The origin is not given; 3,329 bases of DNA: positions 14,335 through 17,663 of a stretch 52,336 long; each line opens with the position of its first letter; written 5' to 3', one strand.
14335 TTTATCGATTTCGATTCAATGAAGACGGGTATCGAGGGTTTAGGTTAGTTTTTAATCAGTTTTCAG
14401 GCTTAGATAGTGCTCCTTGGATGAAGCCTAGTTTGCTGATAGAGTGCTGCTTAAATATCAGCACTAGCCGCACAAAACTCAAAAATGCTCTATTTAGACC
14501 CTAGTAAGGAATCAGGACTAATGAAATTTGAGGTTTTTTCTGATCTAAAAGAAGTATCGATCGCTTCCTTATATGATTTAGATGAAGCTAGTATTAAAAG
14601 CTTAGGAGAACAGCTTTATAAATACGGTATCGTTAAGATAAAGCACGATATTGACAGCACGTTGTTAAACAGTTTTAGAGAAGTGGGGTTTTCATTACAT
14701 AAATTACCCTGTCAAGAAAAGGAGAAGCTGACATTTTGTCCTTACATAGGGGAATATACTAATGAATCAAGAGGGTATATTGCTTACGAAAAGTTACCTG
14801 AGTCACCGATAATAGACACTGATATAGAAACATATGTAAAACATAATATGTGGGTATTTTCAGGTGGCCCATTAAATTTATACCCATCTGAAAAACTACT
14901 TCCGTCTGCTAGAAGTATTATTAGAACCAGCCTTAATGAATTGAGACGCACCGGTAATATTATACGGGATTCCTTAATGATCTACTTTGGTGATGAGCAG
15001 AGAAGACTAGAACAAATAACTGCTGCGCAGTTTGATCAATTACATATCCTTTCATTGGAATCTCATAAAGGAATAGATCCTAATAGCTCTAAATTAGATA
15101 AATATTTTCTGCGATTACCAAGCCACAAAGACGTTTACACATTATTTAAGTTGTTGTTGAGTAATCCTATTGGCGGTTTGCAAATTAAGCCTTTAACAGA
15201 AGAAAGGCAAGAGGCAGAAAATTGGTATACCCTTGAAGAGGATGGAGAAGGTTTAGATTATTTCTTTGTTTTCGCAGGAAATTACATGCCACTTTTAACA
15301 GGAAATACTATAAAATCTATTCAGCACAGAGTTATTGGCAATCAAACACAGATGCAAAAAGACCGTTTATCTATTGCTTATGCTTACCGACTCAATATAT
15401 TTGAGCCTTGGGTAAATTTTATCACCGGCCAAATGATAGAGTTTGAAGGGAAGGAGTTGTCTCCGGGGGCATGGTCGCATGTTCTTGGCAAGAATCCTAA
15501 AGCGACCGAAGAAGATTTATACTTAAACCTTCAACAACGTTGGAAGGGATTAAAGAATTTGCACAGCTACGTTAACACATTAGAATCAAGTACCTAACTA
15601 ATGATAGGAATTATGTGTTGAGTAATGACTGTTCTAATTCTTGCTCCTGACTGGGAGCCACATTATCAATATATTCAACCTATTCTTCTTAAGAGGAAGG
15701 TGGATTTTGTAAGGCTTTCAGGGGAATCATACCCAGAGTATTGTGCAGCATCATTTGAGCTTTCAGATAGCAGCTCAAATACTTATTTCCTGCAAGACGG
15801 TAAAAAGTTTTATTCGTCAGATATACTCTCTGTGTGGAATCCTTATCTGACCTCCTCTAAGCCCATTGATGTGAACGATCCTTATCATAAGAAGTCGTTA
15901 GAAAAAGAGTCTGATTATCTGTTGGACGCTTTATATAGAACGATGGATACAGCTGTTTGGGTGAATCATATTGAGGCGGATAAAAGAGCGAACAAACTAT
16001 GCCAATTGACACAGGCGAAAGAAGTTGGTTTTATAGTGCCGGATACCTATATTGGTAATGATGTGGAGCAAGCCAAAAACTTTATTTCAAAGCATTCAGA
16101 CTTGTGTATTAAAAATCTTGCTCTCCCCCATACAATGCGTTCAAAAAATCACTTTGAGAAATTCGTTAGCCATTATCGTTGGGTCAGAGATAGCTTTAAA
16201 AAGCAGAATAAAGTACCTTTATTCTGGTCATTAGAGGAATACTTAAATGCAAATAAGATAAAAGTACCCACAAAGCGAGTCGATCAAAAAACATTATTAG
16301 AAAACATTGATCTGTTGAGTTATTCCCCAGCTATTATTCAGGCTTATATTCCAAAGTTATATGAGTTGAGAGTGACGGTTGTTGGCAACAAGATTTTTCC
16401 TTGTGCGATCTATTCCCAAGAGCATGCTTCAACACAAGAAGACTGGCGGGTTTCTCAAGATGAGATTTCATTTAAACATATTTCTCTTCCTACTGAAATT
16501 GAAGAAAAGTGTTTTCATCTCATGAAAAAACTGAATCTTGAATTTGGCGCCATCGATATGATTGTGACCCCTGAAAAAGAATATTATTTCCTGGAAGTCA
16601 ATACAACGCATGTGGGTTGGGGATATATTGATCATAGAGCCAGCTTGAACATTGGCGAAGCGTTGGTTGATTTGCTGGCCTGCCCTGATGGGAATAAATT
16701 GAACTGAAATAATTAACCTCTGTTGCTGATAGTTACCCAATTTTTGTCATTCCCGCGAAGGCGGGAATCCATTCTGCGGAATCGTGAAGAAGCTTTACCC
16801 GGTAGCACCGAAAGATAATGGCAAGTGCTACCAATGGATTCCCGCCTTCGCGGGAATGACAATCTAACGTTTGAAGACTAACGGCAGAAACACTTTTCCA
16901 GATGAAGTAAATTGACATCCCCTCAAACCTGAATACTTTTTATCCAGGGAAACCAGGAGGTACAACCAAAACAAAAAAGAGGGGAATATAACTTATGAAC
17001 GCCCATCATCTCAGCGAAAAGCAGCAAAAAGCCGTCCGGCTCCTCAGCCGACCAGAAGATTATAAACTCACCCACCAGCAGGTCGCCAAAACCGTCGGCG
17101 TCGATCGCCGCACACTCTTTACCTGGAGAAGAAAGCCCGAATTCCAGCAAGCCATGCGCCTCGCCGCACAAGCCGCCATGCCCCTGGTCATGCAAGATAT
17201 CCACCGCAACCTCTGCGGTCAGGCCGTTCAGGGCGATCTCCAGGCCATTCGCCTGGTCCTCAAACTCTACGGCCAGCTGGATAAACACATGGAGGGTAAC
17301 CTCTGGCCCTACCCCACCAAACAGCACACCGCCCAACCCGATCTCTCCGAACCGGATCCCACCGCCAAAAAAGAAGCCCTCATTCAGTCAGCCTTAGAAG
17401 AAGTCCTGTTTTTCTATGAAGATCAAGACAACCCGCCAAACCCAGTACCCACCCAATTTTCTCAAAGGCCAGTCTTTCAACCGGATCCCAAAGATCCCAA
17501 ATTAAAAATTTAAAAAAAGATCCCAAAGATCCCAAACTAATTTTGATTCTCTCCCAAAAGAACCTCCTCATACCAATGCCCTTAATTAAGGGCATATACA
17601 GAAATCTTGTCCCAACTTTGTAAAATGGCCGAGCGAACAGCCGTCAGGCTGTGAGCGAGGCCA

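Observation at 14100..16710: AT-rich island encoding peptide + 2OG/Fe(II) oxygenase + MvdC/D-type ATP-grasp: candidate oxygenase-tailored graspetide (RiPP) cluster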

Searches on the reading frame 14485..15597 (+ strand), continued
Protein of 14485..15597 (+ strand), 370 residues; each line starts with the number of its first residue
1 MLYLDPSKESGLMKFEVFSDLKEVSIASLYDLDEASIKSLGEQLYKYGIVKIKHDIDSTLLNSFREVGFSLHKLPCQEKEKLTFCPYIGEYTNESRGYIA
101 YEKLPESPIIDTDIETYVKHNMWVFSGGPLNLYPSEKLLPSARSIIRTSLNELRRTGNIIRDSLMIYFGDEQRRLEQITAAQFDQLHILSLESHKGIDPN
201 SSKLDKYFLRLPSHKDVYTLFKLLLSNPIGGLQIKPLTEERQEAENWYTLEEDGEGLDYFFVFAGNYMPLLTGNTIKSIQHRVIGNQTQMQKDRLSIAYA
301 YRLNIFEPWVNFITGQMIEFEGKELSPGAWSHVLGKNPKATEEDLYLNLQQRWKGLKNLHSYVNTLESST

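Call 47: search_protein_families(library=ncbifam, proteins=[L083:523-1908:+, L083:3343-4440:-, L083:4459-4641:-, L082:5257-6945:+, L082:2652-4094:+, L082:2308-2508:+], max_evalue=0.1)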
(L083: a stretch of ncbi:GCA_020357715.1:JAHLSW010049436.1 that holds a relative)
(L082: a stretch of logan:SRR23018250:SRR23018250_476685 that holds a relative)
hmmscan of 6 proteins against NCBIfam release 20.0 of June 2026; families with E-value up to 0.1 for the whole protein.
L083:523-1908:+ (461 aa): 0 families

L083:3343-4440:- (365 aa): 11 families
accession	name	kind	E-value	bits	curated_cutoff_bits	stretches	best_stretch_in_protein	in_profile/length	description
TIGR04185.1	ATPgraspMvdC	equivalog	1.1e-50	172.7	425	2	228-356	190-316/318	MvdC family ATP-grasp ribosomal peptide maturase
TIGR04187.1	GRASP_SAV_5884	subfamily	1.8e-47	162.1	350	2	232-356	191-311/312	ATP-grasp ribosomal peptide maturase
TIGR04184.1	ATPgraspMvdD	equivalog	7.7e-47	160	475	2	229-356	192-319/321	MvdD family ATP-grasp ribosomal peptide maturase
TIGR04192.1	GRASP_w_spasm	equivalog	4e-24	85.5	230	1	238-332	201-295/318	grasp-with-spasm system ATP-grasp peptide maturase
NF040720.1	MptN_Meth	equivalog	1.3e-09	37.6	350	1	222-341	161-276/291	tetrahydromethanopterin:alpha-L-glutamate ligase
TIGR00768.1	rimK_fam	subfamily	1.7e-07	30.9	143.4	1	229-354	155-274/276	RimK family alpha-L-glutamate ligase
TIGR02144.1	LysX_arch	equivalog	4.3e-05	22.8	275.6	1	240-355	166-274/281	lysine biosynthesis protein LysX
TIGR01369.1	CPSaseII_lrg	equivalog_domain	0.011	13.4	1027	1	235-357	741-865/1052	carbamoyl-phosphate synthase (glutamine-hydrolyzing) large subunit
NF009150.0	PRK12497.1-3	equivalog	0.013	15.6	81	1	304-336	28-60/118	YraN family protein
NF000091.3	D_ala_D_ser_VanG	exception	0.015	14.1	495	0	294-332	272-311/344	D-alanine--D-serine ligase VanG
NF009154.0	PRK12497.3-3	equivalog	0.047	13.7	109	1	303-336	31-64/123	YraN family protein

L083:4459-4641:- (60 aa): 0 families

L082:5257-6945:+ (563 aa): 191 families (the best 25 are shown)
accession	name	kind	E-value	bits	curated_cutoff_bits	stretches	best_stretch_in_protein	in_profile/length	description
TIGR02204.1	MsbA_rel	hypoth_equivalog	6e-109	365.3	780.4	1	34-563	6-538/576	ABC transporter, permease/ATP-binding protein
TIGR02203.1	MsbA_lipidA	equivalog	5.8e-103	345.3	602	1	53-563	21-532/572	lipid A export permease/ATP-binding protein MsbA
NF052233.1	CphA_assoc_ABC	equivalog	3.9e-95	319.8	880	1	52-563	190-706/766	cyanophycin metabolism-associated ABC transporter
TIGR01846.1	type_I_sec_HlyB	subfamily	1.5e-92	311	725.55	1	44-563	137-655/694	type I secretion system permease/ATPase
NF045513.1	HepA_fam_ABC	equivalog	1.5e-91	307.7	725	1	88-563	97-572/610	heterocyst formation ABC transporter subunit HepA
NF010178.0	PRK13657.1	equivalog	5.4e-88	295.9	733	1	88-563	58-533/588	glucan ABC transporter ATP-binding protein/ permease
TIGR03796.1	NHLM_micro_ABC1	equivalog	3.1e-87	293.5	853.3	1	51-563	159-675/710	NHLP family bacteriocin export ABC transporter peptidase/permease/ATPase subunit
TIGR00958.1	3a01208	subfamily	1.1e-83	281.8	874.6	1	104-563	219-677/711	antigen peptide transporter 2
NF008381.0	PRK11176.1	equivalog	3.8e-80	269.9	867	1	52-563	34-542/582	lipid A ABC transporter ATP-binding protein/permease MsbA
TIGR03375.1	type_I_sec_LssB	subfamily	4.4e-78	263.3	693.1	1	176-561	277-663/696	type I secretion system permease/ATPase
TIGR03797.1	NHLM_micro_ABC2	equivalog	9.9e-77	259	709.4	1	48-563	138-648/686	NHLP bacteriocin export ABC transporter permease/ATPase subunit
TIGR02857.1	CydD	equivalog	1e-70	239.2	435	1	45-562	2-519/529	thiol reductant ABC exporter subunit CydD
TIGR01192.1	chvA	subfamily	5.2e-69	233.4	585.4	1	223-563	193-533/585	glucan export ABC transporter ATP-binding protein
TIGR01193.1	bacteriocin_ABC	subfamily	1.7e-67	228.5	523.85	1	68-561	178-670/708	peptide cleavage/export ABC transporter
NF008055.0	PRK10789.1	equivalog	4.4e-65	220.2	845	1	37-562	8-533/590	SmdA family multidrug ABC transporter permease/ATP-binding protein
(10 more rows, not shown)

L082:2652-4094:+ (480 aa): 3 families
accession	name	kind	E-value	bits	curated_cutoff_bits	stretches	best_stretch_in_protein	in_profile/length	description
NF001911.0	PRK00685.1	equivalog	0.00045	19.8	144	1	172-224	8-54/228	metal-dependent hydrolase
NF000801.0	PRK00055.1-3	equivalog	0.0026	16.9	252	1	169-224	17-67/307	ribonuclease Z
TIGR02651.1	RNase_Z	equivalog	0.0039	16.3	292.95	1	169-224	15-65/302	ribonuclease Z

L082:2308-2508:+ (66 aa): 1 family
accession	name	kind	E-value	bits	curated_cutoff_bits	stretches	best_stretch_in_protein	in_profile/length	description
TIGR03898.1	lanti_MRSA_kill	subfamily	8.9e-19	67.2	23.5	1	5-43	1-39/44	mersacidin/lichenicidin family type 2 lantibiotic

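Call 59: predict_structure(alignment_id=A2)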
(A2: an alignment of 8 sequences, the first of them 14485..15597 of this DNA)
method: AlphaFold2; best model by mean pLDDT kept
length: 370 residues; sequences in the alignment: 8
mean_pLDDT: 81.7   pTM: 0.84
mean pLDDT of the five models: 81.7, 80.7, 80.0, 78.2, 77.8
residues with pLDDT >= 90: 181; 70-90: 116; 50-70: 34; < 50: 39
segments of 3 or more residues with pLDDT < 50: 1-14, 103-119, 202-204, 240-243
pLDDT, mean of each block of 10 residues (from residue 1): 34 57 95 98 94 94 95 90 76 82 40 41 85 92 95 96 95 90 86 64 60 84 90 77 67 71 93 91 83 91 91 89 91 91 94 87 73
secondary structure, 60 per line:
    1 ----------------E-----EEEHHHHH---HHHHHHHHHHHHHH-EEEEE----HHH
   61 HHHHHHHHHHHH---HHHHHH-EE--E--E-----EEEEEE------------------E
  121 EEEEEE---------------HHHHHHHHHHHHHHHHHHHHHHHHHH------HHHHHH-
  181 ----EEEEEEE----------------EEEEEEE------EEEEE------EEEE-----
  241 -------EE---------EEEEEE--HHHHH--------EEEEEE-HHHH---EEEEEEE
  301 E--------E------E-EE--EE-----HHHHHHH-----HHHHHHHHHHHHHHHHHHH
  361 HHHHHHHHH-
elements in order: E23-25 H26-30 H34-47 E49-53 H58-72 H76-81 E96-101 E120-126 H142-167 H174-179 E185-191 E208-214 E221-225 E232-235 E259-264 H267-271 E280-285 H287-290 E294-301 H330-336 H342-369

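Call 63: fold_search(model_id=the predicted structure, library=pdb)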
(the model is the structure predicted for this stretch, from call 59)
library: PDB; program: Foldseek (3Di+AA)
matches with E <= 10: 1072; with E <= 0.001: 225
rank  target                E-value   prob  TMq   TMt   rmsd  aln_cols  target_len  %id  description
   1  5c3p_A                3.2e-18  1.00  0.66  0.73   5.7       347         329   18  Crystal structure of the full-length Neurospora crassa T7H in complex with alpha-KG (released 2015-10-21)
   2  5c3q_D                8.9e-18  1.00  0.64  0.70   5.8       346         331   19  Crystal structure of the full-length Neurospora crassa T7H in complex with alpha-KG and thymine (T) (released 2015-10-21)
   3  5c3s_A                3.2e-17  1.00  0.64  0.70   5.8       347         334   19  Crystal structure of the full-length Neurospora crassa T7H in complex with alpha-KG and 5-formyluracil (5fU) (released 2015-10-21)
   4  5c3r_D                3.4e-17  1.00  0.65  0.72   5.4       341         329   18  Crystal structure of the full-length Neurospora crassa T7H in complex with alpha-KG and 5-hydroxymethyluracil (5hmU) (released 2015-10-21)
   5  5c3p_B                3.8e-17  1.00  0.64  0.72   5.4       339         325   19  Crystal structure of the full-length Neurospora crassa T7H in complex with alpha-KG (released 2015-10-21)
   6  5c3r_B                6.0e-17  1.00  0.63  0.74   4.5       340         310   18  Crystal structure of the full-length Neurospora crassa T7H in complex with alpha-KG and 5-hydroxymethyluracil (5hmU) (released 2015-10-21)
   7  5c3r_A                6.7e-17  1.00  0.63  0.69   5.1       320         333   19  Crystal structure of the full-length Neurospora crassa T7H in complex with alpha-KG and 5-hydroxymethyluracil (5hmU) (released 2015-10-21)
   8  5c3q_A                1.7e-16  1.00  0.64  0.70   5.8       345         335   19  Crystal structure of the full-length Neurospora crassa T7H in complex with alpha-KG and thymine (T) (released 2015-10-21)
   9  5c3p_D                1.9e-16  1.00  0.60  0.72   4.6       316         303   18  Crystal structure of the full-length Neurospora crassa T7H in complex with alpha-KG (released 2015-10-21)
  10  5c3p_C                1.9e-16  1.00  0.63  0.71   5.9       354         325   18  Crystal structure of the full-length Neurospora crassa T7H in complex with alpha-KG (released 2015-10-21)
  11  5c3q_B                2.3e-16  1.00  0.61  0.71   4.5       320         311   19  Crystal structure of the full-length Neurospora crassa T7H in complex with alpha-KG and thymine (T) (released 2015-10-21)
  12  3oox_A                4.8e-16  1.00  0.61  0.72   5.5       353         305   16  Crystal structure of a putative 2OG-Fe(II) oxygenase family protein (CC_0200) from CAULOBACTER CRESCENTUS at 1.44 A re (released 2010-12-01)
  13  3oox_B                1.9e-15  1.00  0.61  0.73   5.5       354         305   16  Crystal structure of a putative 2OG-Fe(II) oxygenase family protein (CC_0200) from CAULOBACTER CRESCENTUS at 1.44 A re (released 2010-12-01)
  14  6jyv_A                3.4e-15  1.00  0.61  0.67   6.6       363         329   19  Structure of an isopenicillin N synthase from Pseudomonas aeruginosa PAO1 (released 2019-05-22)
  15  8x6q_A                3.8e-15  1.00  0.62  0.66   5.5       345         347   16  Crystal structure of OsHSL1 L204F/F298L/I335F complexed with 2-acetyl-cyclohexane-2,4-dione (released 2024-10-02)
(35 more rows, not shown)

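Call 74: search_dna_similar(query=window:14521-15597:+, collection=plasmids, mode=protein, max_evalue=0.001, max_rows=10)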
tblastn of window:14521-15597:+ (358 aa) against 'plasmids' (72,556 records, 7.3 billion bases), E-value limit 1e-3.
No match.

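Call 86: search_protein_families(library=padloc, proteins=[window:14521-15597:+, L083:523-1908:+], max_evalue=0.01)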
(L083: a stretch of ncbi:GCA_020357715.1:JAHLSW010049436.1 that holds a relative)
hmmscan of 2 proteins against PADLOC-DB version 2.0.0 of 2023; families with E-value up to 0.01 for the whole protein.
window:14521-15597:+ (358 aa): 0 families

L083:523-1908:+ (461 aa): 0 families

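Call 93: search_solved_structures(query=L083:523-1908:+, max_evalue=1)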
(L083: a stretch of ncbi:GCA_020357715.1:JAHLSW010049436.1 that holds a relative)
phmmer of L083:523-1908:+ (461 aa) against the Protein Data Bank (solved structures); distinct sequences matched with E-value up to 1: 0.

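Call 94: search_protein_families(library=pfam, alignment_id=A2, max_evalue=0.01)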
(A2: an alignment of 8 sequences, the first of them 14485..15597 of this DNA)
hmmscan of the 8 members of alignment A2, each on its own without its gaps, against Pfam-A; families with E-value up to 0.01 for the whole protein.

A. member 1, window:14485-15597:+ (370 aa): 1 family
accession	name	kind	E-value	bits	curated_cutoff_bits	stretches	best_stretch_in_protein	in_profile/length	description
PF03171.26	2OG-FeII_Oxy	-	5.5e-07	30.3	23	1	208-301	19-99/101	2OG-Fe(II) oxygenase superfamily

B. families by the number of members that match (of 8 scanned): 2 families
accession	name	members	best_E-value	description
PF03171.26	2OG-FeII_Oxy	8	1.2e-14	2OG-Fe(II) oxygenase superfamily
PF14226.12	DIOX_N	2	1.1e-14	non-haem dioxygenase in morphine synthesis N-terminal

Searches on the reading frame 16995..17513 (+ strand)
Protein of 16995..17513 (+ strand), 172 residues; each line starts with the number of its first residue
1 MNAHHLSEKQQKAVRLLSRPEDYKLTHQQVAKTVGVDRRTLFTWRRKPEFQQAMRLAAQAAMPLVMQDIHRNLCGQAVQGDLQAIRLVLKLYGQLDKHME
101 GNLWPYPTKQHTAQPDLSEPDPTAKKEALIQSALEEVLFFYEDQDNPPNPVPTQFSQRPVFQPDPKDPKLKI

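Call 3: search_protein_families(library=pfam, proteins=[window:16995-17513:+], max_evalue=1)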
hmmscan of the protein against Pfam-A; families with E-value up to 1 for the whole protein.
window:16995-17513:+ (172 aa): 8 families
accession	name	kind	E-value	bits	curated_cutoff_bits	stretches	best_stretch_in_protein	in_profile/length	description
PF13022.12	HTH_Tnp_1_2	-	2.5e-17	63.6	27.9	1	5-103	7-109/122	Helix-turn-helix of insertion element transposase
PF13384.12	HTH_23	-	0.00064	19.9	24.6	1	11-47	8-40/50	Homeodomain-like domain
PF01527.26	HTH_Tnp_1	-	0.00077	20.1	24.1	1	22-68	21-65/75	Transposase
PF13551.12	HTH_29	-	0.0027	18.2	28.1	1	12-46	3-34/64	Winged helix-turn helix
PF12645.13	HTH_16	-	0.033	14.7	22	1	76-93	6-23/65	Helix-turn-helix domain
PF20432.4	Xre-like-HTH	-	0.043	14.5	25.8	1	23-46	22-44/63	Antitoxin Xre-like helix-turn-helix domain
PF04545.22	Sigma70_r4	-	0.12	12.3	24.1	1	5-38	4-34/50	Sigma-70, region 4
PF18932.5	DUF5681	-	0.15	13.1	27.5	1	67-92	47-72/77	Family of unknown function (DUF5681)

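Call 4: search_protein_families(library=ncbifam, proteins=[window:16995-17513:+], max_evalue=1)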
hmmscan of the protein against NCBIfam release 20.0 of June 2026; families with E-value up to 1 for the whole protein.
window:16995-17513:+ (172 aa): 5 families
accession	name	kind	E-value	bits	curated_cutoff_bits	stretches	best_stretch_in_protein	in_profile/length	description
NF008853.0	PRK11891.1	equivalog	0.0042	15.8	560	1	22-74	15-61/430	aspartate carbamoyltransferase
NF047595.1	IS66_ISRel24_TnpA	equivalog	0.0055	17.3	74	1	27-68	24-66/113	IS66-like element accessory protein TnpA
NF040522.1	VC1465_fam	subfamily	0.086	12.9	70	1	21-45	6-30/111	VC1465 family Xer recombination activation factor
NF007257.0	PRK09706.1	subfamily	0.088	12.6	101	1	13-56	7-50/135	transcriptional repressor DicA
NF033787.1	HTH_BldC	subfamily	0.14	12.1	77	1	25-46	3-24/49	BldC family transcriptional regulator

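Call 86: search_protein_families(library=padloc, proteins=[window:16995-17513:+], max_evalue=0.01)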
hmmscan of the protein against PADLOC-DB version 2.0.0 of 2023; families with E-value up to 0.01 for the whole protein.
window:16995-17513:+ (172 aa): 0 families
